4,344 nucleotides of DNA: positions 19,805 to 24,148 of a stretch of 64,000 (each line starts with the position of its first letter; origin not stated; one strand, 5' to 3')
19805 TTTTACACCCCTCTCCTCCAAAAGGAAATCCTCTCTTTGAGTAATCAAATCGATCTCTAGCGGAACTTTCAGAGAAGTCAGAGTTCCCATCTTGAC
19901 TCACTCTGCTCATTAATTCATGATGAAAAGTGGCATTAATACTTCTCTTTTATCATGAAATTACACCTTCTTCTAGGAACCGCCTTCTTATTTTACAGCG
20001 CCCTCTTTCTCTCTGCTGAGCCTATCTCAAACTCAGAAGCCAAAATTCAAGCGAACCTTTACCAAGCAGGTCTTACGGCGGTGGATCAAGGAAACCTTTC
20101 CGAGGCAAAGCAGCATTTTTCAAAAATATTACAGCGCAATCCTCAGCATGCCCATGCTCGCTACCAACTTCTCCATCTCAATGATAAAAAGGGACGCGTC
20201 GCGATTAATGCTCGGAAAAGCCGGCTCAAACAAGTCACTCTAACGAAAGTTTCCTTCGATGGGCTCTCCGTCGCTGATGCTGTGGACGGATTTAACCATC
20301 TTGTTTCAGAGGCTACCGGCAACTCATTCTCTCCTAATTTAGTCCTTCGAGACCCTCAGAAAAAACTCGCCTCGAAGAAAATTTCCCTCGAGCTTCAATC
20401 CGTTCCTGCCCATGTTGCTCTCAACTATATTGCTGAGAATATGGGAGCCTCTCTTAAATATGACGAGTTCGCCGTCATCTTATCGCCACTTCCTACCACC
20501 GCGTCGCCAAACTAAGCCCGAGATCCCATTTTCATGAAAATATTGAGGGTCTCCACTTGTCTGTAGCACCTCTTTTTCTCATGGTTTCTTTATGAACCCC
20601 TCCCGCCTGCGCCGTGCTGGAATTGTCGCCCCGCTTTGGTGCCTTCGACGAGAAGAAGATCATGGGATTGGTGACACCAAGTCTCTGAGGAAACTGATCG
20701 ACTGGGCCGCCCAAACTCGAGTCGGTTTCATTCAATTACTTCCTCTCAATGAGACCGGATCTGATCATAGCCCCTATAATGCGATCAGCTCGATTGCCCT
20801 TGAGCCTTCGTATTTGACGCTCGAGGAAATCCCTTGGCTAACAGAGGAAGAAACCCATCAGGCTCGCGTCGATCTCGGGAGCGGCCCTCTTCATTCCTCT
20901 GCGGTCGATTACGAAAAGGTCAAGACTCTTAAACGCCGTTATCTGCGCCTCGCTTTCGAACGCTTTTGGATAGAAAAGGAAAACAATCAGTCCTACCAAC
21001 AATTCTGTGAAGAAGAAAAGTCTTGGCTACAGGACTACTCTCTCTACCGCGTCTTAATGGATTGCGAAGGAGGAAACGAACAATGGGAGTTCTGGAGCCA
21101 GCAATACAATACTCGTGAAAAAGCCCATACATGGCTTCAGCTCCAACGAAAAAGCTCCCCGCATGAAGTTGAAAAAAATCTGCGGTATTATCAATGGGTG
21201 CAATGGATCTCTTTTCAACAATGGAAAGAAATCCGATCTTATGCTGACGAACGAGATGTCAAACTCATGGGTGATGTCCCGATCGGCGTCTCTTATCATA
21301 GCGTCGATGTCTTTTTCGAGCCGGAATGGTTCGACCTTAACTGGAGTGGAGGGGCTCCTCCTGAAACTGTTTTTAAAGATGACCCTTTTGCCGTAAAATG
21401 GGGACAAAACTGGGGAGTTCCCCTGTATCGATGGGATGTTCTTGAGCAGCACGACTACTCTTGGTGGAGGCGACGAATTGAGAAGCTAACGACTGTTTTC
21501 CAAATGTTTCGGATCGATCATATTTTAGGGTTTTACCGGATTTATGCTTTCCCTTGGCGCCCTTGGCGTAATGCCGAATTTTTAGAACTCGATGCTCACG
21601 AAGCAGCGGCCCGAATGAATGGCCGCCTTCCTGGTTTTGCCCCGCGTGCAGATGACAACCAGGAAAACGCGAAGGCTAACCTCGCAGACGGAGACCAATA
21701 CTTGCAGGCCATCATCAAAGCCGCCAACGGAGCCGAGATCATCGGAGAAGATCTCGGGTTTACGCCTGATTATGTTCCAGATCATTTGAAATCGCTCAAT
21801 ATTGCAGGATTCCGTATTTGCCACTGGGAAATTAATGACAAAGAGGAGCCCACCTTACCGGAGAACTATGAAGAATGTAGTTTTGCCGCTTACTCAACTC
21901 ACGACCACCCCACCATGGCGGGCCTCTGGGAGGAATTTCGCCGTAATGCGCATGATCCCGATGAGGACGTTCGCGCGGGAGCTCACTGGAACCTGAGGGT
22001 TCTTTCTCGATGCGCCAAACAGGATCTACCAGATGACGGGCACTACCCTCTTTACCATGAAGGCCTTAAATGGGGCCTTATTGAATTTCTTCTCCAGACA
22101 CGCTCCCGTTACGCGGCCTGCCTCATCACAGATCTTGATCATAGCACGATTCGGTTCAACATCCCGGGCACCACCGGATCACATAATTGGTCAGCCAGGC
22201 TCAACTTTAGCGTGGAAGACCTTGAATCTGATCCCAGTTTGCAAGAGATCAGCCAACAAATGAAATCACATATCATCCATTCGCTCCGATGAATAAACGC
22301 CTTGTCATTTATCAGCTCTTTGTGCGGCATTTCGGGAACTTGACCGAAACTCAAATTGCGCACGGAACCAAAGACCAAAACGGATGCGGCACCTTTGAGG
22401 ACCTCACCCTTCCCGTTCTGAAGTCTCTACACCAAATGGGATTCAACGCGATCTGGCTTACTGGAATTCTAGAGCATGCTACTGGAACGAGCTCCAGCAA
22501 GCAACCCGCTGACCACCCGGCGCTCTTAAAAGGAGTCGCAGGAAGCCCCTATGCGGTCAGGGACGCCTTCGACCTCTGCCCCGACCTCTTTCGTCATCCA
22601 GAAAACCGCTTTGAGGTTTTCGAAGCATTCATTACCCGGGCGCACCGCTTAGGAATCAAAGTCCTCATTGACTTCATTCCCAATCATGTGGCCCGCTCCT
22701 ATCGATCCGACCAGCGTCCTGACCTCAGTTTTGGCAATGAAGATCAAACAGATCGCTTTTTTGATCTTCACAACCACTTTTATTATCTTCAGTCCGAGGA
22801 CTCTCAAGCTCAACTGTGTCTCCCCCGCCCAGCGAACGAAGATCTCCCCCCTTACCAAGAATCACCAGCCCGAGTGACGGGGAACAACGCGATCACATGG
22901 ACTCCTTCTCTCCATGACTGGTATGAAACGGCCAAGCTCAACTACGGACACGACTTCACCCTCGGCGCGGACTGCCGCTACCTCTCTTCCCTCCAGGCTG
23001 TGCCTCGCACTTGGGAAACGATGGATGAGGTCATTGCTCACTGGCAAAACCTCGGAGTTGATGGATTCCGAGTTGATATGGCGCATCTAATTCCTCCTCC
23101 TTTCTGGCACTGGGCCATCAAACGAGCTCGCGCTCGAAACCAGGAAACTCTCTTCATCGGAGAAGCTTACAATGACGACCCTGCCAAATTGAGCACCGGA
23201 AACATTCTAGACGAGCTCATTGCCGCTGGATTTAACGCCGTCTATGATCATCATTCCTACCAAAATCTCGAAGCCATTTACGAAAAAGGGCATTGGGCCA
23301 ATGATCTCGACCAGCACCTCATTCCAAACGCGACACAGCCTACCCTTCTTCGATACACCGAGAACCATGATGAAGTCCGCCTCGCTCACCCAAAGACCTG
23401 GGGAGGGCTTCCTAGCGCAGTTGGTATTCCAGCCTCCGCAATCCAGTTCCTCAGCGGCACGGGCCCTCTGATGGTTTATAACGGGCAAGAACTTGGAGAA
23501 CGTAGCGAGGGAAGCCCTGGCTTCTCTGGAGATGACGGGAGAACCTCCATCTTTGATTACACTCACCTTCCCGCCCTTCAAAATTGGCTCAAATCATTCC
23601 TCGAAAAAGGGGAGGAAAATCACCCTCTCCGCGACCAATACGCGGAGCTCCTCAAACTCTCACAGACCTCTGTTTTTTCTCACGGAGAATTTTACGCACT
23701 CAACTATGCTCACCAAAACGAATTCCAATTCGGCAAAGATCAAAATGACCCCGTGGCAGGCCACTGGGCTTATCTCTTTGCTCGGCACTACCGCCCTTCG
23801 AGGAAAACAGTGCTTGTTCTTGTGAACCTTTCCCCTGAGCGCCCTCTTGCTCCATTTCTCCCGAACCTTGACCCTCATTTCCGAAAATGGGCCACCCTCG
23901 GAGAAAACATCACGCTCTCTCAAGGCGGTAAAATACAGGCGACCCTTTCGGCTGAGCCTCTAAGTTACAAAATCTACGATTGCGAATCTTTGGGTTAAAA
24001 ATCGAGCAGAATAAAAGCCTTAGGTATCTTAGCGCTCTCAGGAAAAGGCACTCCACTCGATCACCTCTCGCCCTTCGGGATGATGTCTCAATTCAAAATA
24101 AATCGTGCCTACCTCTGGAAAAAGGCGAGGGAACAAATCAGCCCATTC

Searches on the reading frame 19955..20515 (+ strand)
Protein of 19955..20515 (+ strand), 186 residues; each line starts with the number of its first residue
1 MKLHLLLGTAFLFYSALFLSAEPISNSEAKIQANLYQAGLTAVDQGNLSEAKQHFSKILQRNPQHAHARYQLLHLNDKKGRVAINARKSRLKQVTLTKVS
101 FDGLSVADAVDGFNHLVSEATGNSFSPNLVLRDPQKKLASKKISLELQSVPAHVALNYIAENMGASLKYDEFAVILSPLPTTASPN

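Call 6: search_protein_families(library=pfam, proteins=[window:19955-20515:+], max_evalue=0.01)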
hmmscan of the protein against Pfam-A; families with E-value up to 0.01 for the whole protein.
window:19955-20515:+ (186 aa): 8 families
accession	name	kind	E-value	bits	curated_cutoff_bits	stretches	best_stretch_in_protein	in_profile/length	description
PF14559.12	TPR_19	-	3e-05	24.7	25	1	42-82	1-41/68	Tetratricopeptide repeat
PF13432.12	TPR_16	-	0.00041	21.2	32.7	1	36-81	1-46/65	Tetratricopeptide repeat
PF07719.23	TPR_2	-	0.00048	20.5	27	1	35-65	4-34/34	Tetratricopeptide repeat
PF24575.1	TPR_Slam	-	0.00099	19.9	35.2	1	36-72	51-87/104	Surface lipoprotein assembly modifier, N-terminal TPR repeats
PF00515.34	TPR_1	-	0.0011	19.1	27.8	1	36-65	5-34/34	Tetratricopeptide repeat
PF13181.12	TPR_8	-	0.0018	18.8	25.7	0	35-65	4-34/34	Tetratricopeptide repeat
PF13174.12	TPR_6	-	0.0052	17.8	26.3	0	35-64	3-32/33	Tetratricopeptide repeat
PF13428.12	TPR_14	-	0.0067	17.4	23.5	0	35-73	4-42/44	Tetratricopeptide repeat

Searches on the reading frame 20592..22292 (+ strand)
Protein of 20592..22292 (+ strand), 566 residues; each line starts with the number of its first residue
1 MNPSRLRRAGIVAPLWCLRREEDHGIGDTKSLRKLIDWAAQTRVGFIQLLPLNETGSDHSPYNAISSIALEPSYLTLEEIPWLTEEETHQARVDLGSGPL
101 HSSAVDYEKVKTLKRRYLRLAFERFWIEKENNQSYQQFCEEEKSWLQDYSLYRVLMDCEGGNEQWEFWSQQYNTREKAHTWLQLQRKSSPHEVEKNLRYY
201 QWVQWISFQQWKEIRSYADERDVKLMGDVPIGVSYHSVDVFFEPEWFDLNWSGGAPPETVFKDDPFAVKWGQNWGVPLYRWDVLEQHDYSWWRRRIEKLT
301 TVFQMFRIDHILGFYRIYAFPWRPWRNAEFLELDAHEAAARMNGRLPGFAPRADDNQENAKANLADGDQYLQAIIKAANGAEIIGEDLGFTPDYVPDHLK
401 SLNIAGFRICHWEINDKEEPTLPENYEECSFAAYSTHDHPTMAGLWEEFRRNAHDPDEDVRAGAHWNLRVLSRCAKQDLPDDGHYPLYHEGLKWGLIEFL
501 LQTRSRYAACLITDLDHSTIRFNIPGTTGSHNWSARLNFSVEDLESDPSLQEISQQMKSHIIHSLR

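Call 6: search_protein_families(library=pfam, proteins=[window:20592-22292:+], max_evalue=0.01)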
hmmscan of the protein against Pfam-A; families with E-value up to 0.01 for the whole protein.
window:20592-22292:+ (566 aa): 1 family
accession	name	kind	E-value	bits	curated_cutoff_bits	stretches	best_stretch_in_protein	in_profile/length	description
PF02446.23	Glyco_hydro_77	-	1.8e-115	386.9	25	1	14-538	2-460/465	4-alpha-glucanotransferase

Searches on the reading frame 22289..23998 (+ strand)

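Call 6: search_protein_families(library=pfam, proteins=[window:22289-23998:+], max_evalue=0.01)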
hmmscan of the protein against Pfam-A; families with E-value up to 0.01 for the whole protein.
window:22289-23998:+ (569 aa): 2 families
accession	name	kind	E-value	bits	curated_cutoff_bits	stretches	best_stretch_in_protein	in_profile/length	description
PF00128.31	Alpha-amylase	-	4.6e-14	52.9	22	1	34-404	16-356/446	Alpha amylase, catalytic domain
PF14701.12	hDGE_amylase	-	0.00014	21.5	27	0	81-146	47-116/439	Glycogen debranching enzyme, glucanotransferase domain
